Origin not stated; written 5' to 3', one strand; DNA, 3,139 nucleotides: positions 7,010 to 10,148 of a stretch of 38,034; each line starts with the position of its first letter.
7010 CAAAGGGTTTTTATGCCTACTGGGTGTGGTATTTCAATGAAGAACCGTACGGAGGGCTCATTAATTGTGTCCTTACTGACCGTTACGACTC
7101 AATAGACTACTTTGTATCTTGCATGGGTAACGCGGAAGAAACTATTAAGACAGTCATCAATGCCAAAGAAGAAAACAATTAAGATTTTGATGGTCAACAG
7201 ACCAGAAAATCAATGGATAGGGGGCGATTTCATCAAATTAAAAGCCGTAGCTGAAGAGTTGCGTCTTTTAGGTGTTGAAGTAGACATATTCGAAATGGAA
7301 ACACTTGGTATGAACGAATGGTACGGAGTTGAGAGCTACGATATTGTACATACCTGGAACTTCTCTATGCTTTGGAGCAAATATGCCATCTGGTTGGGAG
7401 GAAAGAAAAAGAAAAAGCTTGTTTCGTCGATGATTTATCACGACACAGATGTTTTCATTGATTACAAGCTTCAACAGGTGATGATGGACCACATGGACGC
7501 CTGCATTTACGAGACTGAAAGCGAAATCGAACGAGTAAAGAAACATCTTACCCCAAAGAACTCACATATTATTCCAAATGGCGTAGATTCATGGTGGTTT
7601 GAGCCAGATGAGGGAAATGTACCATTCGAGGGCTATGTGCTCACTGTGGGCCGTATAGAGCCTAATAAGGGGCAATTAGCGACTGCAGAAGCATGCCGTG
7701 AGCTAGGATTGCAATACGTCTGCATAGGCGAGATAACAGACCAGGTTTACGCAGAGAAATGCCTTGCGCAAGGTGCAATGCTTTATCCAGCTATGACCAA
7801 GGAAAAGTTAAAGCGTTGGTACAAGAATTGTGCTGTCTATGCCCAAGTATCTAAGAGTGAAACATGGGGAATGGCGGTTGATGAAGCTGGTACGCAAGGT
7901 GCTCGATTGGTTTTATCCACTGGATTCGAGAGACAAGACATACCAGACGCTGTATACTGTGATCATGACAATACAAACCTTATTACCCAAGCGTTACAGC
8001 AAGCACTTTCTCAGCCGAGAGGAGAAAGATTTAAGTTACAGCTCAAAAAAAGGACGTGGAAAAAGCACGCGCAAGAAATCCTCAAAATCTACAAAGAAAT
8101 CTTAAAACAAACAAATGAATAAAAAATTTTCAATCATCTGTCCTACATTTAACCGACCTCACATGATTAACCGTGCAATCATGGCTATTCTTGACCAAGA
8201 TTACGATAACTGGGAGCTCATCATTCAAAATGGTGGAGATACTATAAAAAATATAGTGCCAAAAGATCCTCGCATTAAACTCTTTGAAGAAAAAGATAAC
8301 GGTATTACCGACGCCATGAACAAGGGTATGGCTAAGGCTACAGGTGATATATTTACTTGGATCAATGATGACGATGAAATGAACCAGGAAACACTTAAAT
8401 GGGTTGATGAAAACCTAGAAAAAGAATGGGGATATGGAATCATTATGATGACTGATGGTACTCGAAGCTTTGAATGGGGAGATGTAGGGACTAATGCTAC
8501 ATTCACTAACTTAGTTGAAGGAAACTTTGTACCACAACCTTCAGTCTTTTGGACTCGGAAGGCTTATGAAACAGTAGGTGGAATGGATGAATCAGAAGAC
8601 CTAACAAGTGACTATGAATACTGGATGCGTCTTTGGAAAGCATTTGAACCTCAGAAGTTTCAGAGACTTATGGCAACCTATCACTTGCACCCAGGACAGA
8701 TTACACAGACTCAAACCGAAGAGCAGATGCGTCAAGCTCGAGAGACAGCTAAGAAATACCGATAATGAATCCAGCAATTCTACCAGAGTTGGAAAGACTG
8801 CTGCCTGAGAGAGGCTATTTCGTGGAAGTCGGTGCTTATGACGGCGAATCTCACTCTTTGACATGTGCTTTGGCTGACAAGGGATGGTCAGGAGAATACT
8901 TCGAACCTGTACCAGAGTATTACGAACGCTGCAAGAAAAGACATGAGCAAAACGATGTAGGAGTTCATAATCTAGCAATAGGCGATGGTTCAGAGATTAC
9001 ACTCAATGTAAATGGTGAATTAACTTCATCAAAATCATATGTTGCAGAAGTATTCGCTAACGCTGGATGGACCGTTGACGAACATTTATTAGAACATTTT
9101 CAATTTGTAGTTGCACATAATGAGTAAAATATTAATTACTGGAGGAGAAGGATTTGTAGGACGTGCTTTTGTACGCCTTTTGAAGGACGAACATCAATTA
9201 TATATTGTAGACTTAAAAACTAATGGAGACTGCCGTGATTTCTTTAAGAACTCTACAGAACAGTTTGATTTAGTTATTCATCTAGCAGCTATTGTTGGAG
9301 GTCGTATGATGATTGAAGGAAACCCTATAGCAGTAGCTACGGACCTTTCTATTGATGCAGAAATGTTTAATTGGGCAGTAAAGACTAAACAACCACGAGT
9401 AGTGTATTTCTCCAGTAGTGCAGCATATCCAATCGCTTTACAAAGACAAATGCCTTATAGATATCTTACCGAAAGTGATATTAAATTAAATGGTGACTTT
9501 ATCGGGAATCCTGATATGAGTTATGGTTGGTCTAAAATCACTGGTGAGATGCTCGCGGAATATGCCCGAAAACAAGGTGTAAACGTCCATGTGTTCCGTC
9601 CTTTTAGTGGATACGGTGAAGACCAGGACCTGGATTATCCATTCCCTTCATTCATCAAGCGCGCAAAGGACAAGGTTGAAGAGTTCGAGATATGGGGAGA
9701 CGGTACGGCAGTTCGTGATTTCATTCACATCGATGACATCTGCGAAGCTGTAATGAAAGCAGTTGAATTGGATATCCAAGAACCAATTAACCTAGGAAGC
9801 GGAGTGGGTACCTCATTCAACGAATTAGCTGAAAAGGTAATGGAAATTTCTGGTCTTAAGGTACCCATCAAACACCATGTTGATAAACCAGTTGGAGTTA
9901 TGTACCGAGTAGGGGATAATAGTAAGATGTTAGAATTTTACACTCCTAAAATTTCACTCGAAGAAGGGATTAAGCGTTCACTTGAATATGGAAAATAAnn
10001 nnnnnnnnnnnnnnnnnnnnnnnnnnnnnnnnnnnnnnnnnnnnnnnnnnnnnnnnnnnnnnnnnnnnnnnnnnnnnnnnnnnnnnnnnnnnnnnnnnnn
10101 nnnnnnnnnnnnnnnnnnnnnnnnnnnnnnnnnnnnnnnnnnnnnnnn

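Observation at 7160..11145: Five-gene glycan/sugar-modification operon embedded in the virion structural module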

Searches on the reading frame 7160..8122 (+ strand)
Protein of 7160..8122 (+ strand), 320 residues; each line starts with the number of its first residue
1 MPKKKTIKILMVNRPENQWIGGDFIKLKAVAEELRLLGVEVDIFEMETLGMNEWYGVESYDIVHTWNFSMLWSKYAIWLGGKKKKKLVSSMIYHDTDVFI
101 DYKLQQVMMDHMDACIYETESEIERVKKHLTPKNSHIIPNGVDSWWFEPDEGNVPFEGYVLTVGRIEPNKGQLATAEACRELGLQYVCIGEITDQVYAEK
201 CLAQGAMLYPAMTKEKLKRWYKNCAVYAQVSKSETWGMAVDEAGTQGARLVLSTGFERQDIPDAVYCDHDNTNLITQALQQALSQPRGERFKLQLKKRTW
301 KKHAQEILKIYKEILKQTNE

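Call 4: search_protein_families(library=pfam, proteins=[window:7160-8122:+], max_evalue=0.01)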
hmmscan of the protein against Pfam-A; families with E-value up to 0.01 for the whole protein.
window:7160-8122:+ (320 aa): 3 families
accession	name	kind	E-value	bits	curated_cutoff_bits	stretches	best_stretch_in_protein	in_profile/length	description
PF13439.12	Glyco_transf_4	-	2.1e-07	31.6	28.5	1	58-143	71-167/170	Glycosyltransferase Family 4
PF00534.26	Glycos_transf_1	-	7.7e-07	29.2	26.4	1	158-253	16-122/172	Glycosyl transferases group 1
PF13692.12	Glyco_trans_1_4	-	0.00012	22.8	27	1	159-283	3-140/142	Glycosyl transferases group 1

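Call 46: search_protein_families(library=ncbifam, proteins=[window:7160-8122:+], max_evalue=0.001)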
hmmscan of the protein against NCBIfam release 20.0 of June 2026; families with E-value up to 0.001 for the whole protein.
window:7160-8122:+ (320 aa): 2 families
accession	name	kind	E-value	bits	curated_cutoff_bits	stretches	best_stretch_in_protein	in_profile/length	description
NF041010.1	glycosy_Agl16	equivalog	2.1e-12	46.6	575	1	53-202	67-224/352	glycosylation protein Agl16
TIGR04047.1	MSMEG_0565_glyc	hypoth_equivalog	1.1e-08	34.6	259.85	1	210-313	263-373/373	MSMEG_0565 family glycosyltransferase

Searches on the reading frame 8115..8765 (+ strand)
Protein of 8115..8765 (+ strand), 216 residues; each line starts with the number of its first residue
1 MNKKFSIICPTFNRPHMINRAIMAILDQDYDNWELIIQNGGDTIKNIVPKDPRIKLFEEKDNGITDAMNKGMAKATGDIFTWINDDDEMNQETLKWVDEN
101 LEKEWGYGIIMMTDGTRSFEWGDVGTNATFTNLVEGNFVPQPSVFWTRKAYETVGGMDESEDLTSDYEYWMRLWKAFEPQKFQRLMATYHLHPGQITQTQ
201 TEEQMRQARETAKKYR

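Call 4: search_protein_families(library=pfam, proteins=[window:8115-8765:+], max_evalue=0.01)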
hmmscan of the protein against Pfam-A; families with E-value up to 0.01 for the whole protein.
window:8115-8765:+ (216 aa): 3 families
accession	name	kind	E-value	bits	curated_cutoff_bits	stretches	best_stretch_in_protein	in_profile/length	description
PF00535.33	Glycos_transf_2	-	2.5e-19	70.3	23.3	1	6-110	1-112/168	Glycosyl transferase family 2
PF13641.12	Glyco_tranf_2_3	-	3.6e-05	24.3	27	0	5-101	3-111/230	Glycosyltransferase like family 2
PF10111.15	Glyco_tranf_2_2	-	0.0011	18.9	27.3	0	16-92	13-97/276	Glycosyltransferase like family 2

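Call 46: search_protein_families(library=ncbifam, proteins=[window:8115-8765:+], max_evalue=0.001)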
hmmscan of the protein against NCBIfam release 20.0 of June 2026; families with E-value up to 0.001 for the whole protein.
window:8115-8765:+ (216 aa): 14 families
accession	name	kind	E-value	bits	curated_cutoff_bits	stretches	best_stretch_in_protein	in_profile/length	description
NF050050.1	ProtGlycPglI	equivalog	5.1e-13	49.1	500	1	4-103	3-110/306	GalNAc(5)-diNAcBac-PP-undecaprenol beta-1,3-glucosyltransferase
NF047683.1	TeichurnBiosyTuaG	equivalog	1.8e-11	44.2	400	1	3-95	6-105/252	teichuronic acid biosynthesis protein TuaG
NF007453.0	PRK10018.1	equivalog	2.1e-11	44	382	1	4-94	7-104/280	colanic acid biosynthesis glycosyltransferase WcaA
TIGR04017.1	WcaA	equivalog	3.4e-11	43.3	495.75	1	5-94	7-103/279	colanic acid biosynthesis glycosyltransferase WcaA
TIGR03937.1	PgaC_IcaA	equivalog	9e-11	41.4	422.3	1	3-109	45-158/407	poly-beta-1,6-N-acetyl-D-glucosamine synthase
TIGR04283.1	glyco_like_mftF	equivalog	1.3e-10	41.3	182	1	6-178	2-174/221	TIGR04283 family arsenosugar biosynthesis glycosyltransferase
NF007482.0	PRK10073.1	equivalog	1.6e-10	40.6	423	1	3-92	6-101/334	glycosyltransferase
NF041875.1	EPS_EpsD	equivalog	7.5e-10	38.7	370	1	6-193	2-209/325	exopolysaccharide biosynthesis glycosyltransferase EpsD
NF038299.1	EPS_HpsN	equivalog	3.4e-09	36.1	425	1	4-109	2-114/317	hormogonium polysaccharide biosynthesis glycosyltransferase HpsN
NF053739.1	GlytfEpsEBac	equivalog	8.1e-08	31.6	450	1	4-175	2-187/265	glycosyltransferase EpsE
NF041394.1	GtaseAglG_Halo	equivalog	3.1e-06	26.7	440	1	11-101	11-104/304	glucosyl-dolichyl phosphate glucuronosyltransferase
TIGR04009.1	wcaE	equivalog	1.8e-05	24.2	369.2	1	54-99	60-105/248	colanic acid biosynthesis glycosyltransferase WcaE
TIGR03965.1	mycofact_glyco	equivalog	0.00018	20.5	280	0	4-89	75-167/467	mycofactocin biosynthesis glycosyltransferase MftF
TIGR04440.1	glyco_TIGR04440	domain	0.00034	20.4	70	1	4-105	1-110/215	TIGR00180 family glycosyltransferase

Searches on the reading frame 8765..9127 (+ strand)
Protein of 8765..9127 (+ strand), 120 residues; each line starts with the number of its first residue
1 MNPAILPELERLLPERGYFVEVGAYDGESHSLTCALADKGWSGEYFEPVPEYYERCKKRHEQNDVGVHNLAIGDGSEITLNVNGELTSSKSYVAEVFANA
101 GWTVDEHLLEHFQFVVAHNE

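Call 4: search_protein_families(library=pfam, proteins=[window:8765-9127:+], max_evalue=0.01)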
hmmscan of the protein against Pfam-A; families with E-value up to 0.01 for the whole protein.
window:8765-9127:+ (120 aa): 1 family
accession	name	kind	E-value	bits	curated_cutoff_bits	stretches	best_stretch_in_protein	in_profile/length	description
PF05050.19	Methyltransf_21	-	2.2e-07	31.6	22.7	1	21-88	1-68/173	Methyltransferase FkbM domain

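Call 46: search_protein_families(library=ncbifam, proteins=[window:8765-9127:+], max_evalue=0.001)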
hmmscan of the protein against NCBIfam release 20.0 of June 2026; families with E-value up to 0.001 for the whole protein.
window:8765-9127:+ (120 aa): 1 family
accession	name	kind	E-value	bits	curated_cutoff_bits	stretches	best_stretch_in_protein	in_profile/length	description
TIGR01444.1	fkbM_fam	subfamily_domain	4e-07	30.6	37.7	1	19-95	2-81/143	FkbM family methyltransferase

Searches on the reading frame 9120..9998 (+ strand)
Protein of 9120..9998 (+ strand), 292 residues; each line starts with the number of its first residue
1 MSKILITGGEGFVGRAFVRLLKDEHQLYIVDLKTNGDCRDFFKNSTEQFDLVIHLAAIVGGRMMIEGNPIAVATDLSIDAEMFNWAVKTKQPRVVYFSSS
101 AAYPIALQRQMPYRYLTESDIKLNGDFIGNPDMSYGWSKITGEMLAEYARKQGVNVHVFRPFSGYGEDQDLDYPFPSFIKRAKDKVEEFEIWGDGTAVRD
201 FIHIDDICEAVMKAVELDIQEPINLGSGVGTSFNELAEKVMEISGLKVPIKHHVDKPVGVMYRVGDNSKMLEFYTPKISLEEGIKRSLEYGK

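Call 4: search_protein_families(library=pfam, proteins=[window:9120-9998:+], max_evalue=0.01)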
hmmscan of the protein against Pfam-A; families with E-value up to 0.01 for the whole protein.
window:9120-9998:+ (292 aa): 5 families
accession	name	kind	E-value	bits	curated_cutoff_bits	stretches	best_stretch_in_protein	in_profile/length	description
PF01370.27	Epimerase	-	8.9e-34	117.4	20.9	1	4-226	1-240/240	NAD dependent epimerase/dehydratase family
PF16363.11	GDP_Man_Dehyd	-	5e-16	59.5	27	1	25-285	54-330/332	GDP-mannose 4,6 dehydratase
PF07993.18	NAD_binding_4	-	6.1e-10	39.1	20.1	1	42-161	82-204/258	Male sterility protein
PF04321.23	RmlD_sub_bind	-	0.00039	20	27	1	3-147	2-137/287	RmlD substrate binding domain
PF01073.25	3Beta_HSD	-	0.00045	19.8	22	0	5-45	1-44/280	3-beta hydroxysteroid dehydrogenase/isomerase family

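Call 46: search_protein_families(library=ncbifam, proteins=[window:9120-9998:+], max_evalue=0.001)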
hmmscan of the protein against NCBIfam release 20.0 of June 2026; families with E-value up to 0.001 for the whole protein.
window:9120-9998:+ (292 aa): 19 families
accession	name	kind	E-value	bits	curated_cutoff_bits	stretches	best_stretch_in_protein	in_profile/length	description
NF047922.1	GDPFucSynFcl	equivalog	5.8e-31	108.1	500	1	2-287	3-297/308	GDP-L-fucose synthase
TIGR02197.1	heptose_epim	equivalog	2.1e-20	73.1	274.6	1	4-287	1-309/316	ADP-glyceromanno-heptose 6-epimerase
TIGR01179.1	galE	equivalog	5.1e-19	68.3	262.3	1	28-287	52-321/332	UDP-glucose 4-epimerase GalE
TIGR01181.1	dTDP_gluc_dehyt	equivalog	2.1e-18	66.5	365.1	1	128-289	144-309/321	dTDP-glucose 4,6-dehydratase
TIGR04180.1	EDH_00030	hypoth_equivalog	1.1e-16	60.7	475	1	35-253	55-265/297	NAD-dependent 4,6-dehydratase LegB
NF041293.1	G6PDh_Azf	equivalog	9.1e-10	38.4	400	1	5-153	6-171/252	NAD-dependent glucose-6-phosphate dehydrogenase Azf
NF043036.1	ErythonDh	equivalog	1.3e-08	34.4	325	1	46-160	72-175/321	D-erythronate dehydrogenase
NF047837.1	UDPAcbARedWbcJ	equivalog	1.3e-07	30.8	500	1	3-60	2-58/372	UDP-2-acetamido-2,6-beta-L-arabino-hexul-4-ose reductase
NF007956.0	PRK10675.1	subfamily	2.3e-07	30.3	394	0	194-248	226-284/338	UDP-glucose 4-epimerase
TIGR01777.1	yfcH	hypoth_equivalog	6.9e-07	29.1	207.35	0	4-101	1-112/292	TIGR01777 family oxidoreductase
TIGR03466.1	HpnA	hypoth_equivalog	2.8e-06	26.4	367.65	1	3-251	2-253/327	hopanoid-associated sugar epimerase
NF008360.0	PRK11150.1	equivalog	3.5e-06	26.5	452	1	4-243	2-253/310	ADP-glyceromanno-heptose 6-epimerase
NF008872.0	PRK11908.1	equivalog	3.6e-06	26.2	294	1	39-241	59-268/349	bifunctional UDP-4-keto-pentose/UDP-xylose synthase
NF011728.1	PRK15181.1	equivalog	4.4e-06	25.9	760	1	35-240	75-278/348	Vi polysaccharide biosynthesis UDP-N-acetylglucosaminuronic acid C-4 epimerase TviC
NF007490.0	PRK10084.1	subfamily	4e-05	22.8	649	0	3-32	2-31/361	dTDP-glucose 4,6-dehydratase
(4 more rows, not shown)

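Call 47: search_solved_structures(query=window:9120-9998:+, max_evalue=0.00001)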
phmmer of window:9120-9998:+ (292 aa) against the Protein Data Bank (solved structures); distinct sequences matched with E-value up to 0.00001: 73 (the best 60 are shown).
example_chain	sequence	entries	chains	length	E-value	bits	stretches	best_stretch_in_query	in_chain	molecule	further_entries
2c59_A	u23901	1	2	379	3.7e-28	102.2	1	26-285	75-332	GDP-MANNOSE-3', 5'-EPIMERASE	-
2c5e_A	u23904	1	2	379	3.7e-28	102.2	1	26-285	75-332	GDP-MANNOSE-3', 5'-EPIMERASE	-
2c54_A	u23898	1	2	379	9.4e-28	100.9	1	26-285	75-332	GDP-MANNOSE-3', 5'-EPIMERASE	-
2c5a_A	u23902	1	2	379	1.3e-27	100.4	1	26-285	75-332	GDP-MANNOSE-3', 5'-EPIMERASE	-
8sg0_A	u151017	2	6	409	1.2e-25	94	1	25-285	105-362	GDP-mannose 3,5-epimerase | GDP-mannose 3,5 epimerase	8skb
7ll6_A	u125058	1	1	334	2.5e-21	79.8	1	3-285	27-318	GDP-L-fucose synthase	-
8du0_A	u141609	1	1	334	2.5e-21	79.8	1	3-285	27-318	GDP-L-fucose synthase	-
4zrm_A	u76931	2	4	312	9.6e-21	77.9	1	128-290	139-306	UDP-glucose 4-epimerase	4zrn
6bwl_A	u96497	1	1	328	1.3e-17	67.6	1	130-290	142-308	Pal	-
8vr2_A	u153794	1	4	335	2.5e-16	63.4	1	3-289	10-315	NAD-dependent epimerase/dehydratase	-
1e6u_A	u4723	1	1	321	4.7e-16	62.5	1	3-287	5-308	GDP-FUCOSE SYNTHETASE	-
1bsv_A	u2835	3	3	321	1.2e-15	61.2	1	3-287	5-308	PROTEIN (GDP-FUCOSE SYNTHETASE) | GDP-FUCOSE SYNTHETASE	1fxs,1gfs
1e7s_A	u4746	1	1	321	3e-15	59.9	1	3-287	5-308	GDP-FUCOSE SYNTHETASE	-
1bws_A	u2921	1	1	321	3.1e-15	59.8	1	3-287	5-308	PROTEIN (GDP-4-KETO-6-DEOXY-D-MANNOSE EPIMERASE/REDUCTASE)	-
1e7q_A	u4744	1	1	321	3.2e-15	59.8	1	3-287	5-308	GDP-FUCOSE SYNTHETASE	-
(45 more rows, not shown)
